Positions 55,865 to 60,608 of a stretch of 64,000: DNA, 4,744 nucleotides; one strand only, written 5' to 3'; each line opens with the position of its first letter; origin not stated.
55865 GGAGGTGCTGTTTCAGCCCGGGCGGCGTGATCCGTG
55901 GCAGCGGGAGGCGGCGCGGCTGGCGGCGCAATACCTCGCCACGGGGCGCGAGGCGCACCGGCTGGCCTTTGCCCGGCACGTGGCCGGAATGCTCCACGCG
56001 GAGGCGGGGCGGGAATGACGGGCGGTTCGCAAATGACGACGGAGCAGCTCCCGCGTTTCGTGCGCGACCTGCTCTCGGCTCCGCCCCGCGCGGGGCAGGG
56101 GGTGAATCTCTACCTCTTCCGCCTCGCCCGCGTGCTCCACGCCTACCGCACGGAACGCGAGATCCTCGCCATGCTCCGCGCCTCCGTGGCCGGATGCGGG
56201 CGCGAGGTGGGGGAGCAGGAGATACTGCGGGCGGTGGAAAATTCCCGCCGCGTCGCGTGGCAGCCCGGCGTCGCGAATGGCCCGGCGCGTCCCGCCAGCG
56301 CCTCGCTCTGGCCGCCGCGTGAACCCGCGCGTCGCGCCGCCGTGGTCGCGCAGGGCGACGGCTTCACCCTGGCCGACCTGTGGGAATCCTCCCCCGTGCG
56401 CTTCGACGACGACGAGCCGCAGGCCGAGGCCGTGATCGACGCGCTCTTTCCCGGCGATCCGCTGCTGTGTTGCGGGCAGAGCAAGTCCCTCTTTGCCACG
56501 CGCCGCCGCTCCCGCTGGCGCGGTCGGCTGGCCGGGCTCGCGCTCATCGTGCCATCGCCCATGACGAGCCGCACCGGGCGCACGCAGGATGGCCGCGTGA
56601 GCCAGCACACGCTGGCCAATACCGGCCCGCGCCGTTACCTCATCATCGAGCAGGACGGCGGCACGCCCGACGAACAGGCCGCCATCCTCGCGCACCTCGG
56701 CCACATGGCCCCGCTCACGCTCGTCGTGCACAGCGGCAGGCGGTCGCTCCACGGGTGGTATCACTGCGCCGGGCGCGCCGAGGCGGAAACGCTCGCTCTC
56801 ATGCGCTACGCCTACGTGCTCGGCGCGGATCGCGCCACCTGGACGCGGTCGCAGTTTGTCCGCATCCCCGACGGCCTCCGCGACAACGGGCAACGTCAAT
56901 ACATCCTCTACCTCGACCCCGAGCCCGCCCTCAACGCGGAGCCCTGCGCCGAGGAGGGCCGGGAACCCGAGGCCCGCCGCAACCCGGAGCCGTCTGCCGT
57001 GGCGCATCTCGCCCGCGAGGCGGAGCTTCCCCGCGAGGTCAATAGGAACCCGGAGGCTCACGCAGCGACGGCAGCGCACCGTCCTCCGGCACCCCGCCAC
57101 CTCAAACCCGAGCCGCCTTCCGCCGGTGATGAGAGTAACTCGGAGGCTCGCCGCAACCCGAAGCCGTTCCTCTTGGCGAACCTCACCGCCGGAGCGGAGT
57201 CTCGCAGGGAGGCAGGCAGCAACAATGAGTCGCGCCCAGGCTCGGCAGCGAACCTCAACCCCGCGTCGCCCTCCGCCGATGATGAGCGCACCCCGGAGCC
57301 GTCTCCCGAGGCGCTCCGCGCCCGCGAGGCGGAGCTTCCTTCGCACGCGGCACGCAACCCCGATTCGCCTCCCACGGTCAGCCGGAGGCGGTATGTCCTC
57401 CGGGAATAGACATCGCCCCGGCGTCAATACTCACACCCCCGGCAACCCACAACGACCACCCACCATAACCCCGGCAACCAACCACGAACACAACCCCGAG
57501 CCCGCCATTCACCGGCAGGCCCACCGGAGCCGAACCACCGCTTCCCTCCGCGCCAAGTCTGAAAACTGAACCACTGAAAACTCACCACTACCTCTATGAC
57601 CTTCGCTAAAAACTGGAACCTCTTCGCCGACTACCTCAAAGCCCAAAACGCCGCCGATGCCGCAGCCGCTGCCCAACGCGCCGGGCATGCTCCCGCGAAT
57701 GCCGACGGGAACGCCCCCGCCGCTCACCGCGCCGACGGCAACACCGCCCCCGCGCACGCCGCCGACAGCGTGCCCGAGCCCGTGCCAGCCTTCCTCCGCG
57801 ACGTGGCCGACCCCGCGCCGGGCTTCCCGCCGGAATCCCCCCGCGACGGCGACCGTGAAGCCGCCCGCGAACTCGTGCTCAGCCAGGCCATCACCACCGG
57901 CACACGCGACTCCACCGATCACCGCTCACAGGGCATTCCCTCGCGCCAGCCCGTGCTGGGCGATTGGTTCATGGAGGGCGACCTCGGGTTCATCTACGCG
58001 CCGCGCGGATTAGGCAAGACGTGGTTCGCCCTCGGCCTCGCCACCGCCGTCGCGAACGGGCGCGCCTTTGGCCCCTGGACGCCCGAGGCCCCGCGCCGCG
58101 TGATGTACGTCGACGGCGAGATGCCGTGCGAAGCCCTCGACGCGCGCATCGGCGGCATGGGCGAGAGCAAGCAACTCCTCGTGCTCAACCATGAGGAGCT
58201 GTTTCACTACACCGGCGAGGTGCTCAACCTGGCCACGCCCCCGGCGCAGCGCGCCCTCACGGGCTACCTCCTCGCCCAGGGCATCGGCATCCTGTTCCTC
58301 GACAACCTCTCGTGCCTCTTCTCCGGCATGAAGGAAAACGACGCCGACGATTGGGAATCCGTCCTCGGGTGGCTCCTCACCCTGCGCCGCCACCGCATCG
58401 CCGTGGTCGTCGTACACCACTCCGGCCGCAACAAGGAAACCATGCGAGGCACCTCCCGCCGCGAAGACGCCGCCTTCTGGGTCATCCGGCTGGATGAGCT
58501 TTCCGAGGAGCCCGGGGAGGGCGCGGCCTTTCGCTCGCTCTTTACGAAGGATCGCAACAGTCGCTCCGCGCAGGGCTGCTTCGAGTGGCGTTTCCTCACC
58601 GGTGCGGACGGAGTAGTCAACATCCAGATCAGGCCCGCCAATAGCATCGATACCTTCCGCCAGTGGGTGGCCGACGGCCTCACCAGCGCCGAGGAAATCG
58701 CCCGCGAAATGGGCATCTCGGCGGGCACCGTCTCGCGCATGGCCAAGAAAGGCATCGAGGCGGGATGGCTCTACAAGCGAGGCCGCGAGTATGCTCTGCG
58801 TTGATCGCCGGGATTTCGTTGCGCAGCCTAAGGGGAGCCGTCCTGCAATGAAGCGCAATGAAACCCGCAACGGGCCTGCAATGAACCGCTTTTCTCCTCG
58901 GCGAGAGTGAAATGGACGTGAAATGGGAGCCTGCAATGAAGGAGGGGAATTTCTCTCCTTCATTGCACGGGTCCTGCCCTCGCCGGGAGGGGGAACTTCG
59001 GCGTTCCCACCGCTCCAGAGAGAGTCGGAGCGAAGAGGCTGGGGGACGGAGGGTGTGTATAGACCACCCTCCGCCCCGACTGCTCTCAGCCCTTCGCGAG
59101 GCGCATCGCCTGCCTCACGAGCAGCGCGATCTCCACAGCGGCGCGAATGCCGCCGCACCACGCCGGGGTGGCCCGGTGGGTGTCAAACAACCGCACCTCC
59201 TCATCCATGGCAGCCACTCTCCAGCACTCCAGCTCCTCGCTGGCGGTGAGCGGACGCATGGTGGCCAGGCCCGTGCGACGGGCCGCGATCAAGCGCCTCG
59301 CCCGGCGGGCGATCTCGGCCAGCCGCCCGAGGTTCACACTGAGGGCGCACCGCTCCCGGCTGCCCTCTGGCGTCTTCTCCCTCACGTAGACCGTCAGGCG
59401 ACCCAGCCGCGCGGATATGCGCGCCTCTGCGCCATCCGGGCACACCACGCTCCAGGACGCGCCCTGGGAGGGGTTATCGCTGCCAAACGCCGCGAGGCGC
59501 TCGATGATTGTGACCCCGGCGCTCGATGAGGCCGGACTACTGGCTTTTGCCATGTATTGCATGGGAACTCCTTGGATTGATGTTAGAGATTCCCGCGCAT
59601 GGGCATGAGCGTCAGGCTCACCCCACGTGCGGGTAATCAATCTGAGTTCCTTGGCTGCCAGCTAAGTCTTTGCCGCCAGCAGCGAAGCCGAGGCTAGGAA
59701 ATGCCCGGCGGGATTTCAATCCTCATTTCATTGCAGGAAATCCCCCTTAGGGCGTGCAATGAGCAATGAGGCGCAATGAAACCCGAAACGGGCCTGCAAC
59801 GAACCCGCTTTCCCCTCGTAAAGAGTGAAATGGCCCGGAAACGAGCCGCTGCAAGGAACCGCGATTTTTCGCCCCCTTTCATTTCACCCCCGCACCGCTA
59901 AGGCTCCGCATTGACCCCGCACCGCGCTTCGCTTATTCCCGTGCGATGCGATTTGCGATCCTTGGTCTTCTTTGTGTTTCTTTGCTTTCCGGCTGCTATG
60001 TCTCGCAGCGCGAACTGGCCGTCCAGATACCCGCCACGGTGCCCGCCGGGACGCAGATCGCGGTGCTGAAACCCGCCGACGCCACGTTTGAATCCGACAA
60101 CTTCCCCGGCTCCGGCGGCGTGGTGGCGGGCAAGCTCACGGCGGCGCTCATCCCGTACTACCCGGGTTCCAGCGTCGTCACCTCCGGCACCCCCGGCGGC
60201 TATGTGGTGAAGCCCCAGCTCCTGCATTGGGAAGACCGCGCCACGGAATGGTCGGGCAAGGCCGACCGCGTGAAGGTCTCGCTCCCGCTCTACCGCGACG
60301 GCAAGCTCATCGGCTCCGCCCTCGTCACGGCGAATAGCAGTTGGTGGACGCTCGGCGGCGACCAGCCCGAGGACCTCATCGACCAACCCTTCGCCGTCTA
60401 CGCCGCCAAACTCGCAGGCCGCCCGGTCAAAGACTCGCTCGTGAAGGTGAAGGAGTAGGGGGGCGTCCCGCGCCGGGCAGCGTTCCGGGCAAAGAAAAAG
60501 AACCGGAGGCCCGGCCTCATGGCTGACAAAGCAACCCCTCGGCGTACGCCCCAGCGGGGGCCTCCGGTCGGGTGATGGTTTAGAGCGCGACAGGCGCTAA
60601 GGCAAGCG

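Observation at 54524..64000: A defence and replication island follows the fructose locus. It may hold an undescribed defence system.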

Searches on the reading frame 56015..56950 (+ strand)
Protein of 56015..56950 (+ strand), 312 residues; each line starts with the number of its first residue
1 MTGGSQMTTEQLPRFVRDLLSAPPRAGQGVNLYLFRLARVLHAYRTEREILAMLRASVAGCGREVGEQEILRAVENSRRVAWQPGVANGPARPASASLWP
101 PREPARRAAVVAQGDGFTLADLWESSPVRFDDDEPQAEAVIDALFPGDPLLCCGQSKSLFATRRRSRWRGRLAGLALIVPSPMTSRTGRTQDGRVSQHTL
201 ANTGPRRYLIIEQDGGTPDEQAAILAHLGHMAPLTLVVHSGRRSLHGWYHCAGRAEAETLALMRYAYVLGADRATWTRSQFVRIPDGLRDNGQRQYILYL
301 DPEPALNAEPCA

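Call 64: predict_structure(alignment_id=A3)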
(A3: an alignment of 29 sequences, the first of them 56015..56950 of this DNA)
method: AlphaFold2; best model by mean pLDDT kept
length: 312 residues; sequences in the alignment: 29
mean_pLDDT: 87.1   pTM: 0.68
mean pLDDT of the five models: 87.1, 85.0, 81.4, 78.6, 76.0
residues with pLDDT >= 90: 192; 70-90: 92; 50-70: 11; < 50: 17
segments of 3 or more residues with pLDDT < 50: 1-7, 89-96
pLDDT, mean of each block of 10 residues (from residue 1): 47 88 86 93 94 95 94 92 66 58 94 84 89 88 95 92 97 94 94 90 92 92 95 94 88 90 94 77 90 89 80 41
secondary structure, 60 per line:
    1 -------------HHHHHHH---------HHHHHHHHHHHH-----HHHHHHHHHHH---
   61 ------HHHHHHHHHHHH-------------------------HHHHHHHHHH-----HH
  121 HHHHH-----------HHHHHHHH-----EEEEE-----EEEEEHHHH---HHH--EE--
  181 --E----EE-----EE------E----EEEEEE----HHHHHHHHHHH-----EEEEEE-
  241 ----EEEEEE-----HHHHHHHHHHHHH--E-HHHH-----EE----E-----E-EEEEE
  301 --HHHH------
elements in order: H14-20 H30-41 H47-57 H67-78 H104-113 H119-125 H137-144 E150-154 E160-164 H165-168 E208-213 H218-228 E234-239 E245-250 H256-268 H273-276 E296-300 H303-306
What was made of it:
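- On Archaeo-eukaryotic primase (AEP) superfamily: Model pLDDT 87 (call 64).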

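Call 81: find_related_loci(query=A3, collection=viral_contigs, flank=10000)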
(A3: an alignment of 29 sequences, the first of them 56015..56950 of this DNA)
Query A3 (312 aa) in viral_contigs; peptide patterns used: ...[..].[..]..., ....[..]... (x = any residue, [..] = any of these).
533 stretches matched a pattern; 455 encode a relative of the query (tblastn E <= 1e-3); the best 80 are kept; 80 distinct loci.
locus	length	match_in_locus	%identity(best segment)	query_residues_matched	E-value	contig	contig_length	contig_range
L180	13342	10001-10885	50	12-303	5e-85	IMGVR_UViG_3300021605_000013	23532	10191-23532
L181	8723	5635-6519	49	12-303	2e-83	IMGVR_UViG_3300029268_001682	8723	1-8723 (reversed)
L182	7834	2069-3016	49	8-303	9e-83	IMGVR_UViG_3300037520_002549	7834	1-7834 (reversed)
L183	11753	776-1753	44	6-302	4e-75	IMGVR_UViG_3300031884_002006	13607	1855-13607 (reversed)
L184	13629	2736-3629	44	13-303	1e-67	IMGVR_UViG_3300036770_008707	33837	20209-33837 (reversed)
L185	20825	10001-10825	41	13-300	9e-63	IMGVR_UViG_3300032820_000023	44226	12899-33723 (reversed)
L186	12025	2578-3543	40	4-302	3e-59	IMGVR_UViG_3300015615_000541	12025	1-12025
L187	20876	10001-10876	42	22-304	4e-59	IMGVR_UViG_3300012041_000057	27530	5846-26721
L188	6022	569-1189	49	95-303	2e-58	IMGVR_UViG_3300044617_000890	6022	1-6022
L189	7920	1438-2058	49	95-303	1e-57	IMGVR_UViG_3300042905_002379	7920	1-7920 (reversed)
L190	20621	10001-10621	49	95-303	1e-57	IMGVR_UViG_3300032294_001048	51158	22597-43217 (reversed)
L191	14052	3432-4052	49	95-303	2e-57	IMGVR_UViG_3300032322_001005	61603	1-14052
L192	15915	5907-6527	49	95-303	4e-57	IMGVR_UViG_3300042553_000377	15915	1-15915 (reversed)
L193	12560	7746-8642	44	3-290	3e-55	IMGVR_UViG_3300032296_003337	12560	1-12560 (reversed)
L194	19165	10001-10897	44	3-290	8e-55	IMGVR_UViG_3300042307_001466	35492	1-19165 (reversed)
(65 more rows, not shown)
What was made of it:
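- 455 primase relatives occur in IMG/VR viral contigs (call 81).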

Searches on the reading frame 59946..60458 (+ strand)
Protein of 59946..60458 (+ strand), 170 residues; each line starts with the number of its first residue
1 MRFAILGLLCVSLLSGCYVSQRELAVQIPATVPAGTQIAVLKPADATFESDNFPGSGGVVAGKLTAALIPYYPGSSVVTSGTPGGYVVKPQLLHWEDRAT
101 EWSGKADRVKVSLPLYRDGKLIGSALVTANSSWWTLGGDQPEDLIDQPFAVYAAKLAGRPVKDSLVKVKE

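Call 3: search_protein_families(library=pfam, proteins=[window:59946-60458:+], max_evalue=0.01)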
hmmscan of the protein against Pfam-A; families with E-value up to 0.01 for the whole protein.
window:59946-60458:+ (170 aa): 1 family
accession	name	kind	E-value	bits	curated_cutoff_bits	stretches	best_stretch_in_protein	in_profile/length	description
PF16105.10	DUF4823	-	6.8e-18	65.3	25.9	1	86-156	69-141/141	Domain of unknown function (DUF4823)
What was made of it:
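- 59946..60458 (+): DUF4823 lipoprotein. Strongly constrained, stand-alone gene, not a defence partner. Pfam 6.8e-18 (call 3).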

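Call 9: search_protein_families(library=padloc, proteins=[window:59946-60458:+], max_evalue=0.01)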
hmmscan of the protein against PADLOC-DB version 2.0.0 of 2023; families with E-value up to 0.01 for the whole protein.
window:59946-60458:+ (170 aa): 0 families

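Call 10: search_protein_families(library=ncbifam, proteins=[window:59946-60458:+], max_evalue=0.01)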
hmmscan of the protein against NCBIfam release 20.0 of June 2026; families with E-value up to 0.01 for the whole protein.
window:59946-60458:+ (170 aa): 0 families

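Call 11: search_protein_families(library=phrogs, proteins=[window:59946-60458:+], max_evalue=0.01)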
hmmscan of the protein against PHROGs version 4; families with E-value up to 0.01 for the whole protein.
window:59946-60458:+ (170 aa): 0 families

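Call 48: find_related_loci(query=window:59946-60458:+, collection=metagenome_contigs, flank=8000)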
Query window:59946-60458:+ (170 aa) in metagenome_contigs; peptide patterns used: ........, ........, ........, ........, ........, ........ (x = any residue, [..] = any of these).
557 stretches matched a pattern; 370 encode a relative of the query (tblastn E <= 1e-3); the best 80 are kept; 80 distinct loci.
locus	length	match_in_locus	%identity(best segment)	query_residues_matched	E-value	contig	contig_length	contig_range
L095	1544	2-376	76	45-169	3e-66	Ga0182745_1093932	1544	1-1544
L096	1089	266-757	60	1-166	3e-67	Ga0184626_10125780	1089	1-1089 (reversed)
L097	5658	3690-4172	57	5-166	8e-59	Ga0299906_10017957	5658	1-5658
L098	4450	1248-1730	54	8-169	5e-58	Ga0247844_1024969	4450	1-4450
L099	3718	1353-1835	54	8-169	5e-58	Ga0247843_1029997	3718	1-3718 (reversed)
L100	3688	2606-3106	52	1-169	1e-53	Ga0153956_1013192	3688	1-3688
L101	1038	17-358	63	51-166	2e-46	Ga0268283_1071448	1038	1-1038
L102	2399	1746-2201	45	6-156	4e-40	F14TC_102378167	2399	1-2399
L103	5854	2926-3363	43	14-160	8e-37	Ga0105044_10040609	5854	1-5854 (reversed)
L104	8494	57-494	43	14-160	8e-37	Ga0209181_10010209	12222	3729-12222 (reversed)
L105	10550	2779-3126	45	45-160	6e-31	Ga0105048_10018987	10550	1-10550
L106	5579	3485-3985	38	5-156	3e-30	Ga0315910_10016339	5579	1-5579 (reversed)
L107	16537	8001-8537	34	1-164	8e-29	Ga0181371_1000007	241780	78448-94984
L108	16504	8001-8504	34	2-156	7e-28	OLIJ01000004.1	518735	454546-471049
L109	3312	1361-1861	36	3-156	2e-27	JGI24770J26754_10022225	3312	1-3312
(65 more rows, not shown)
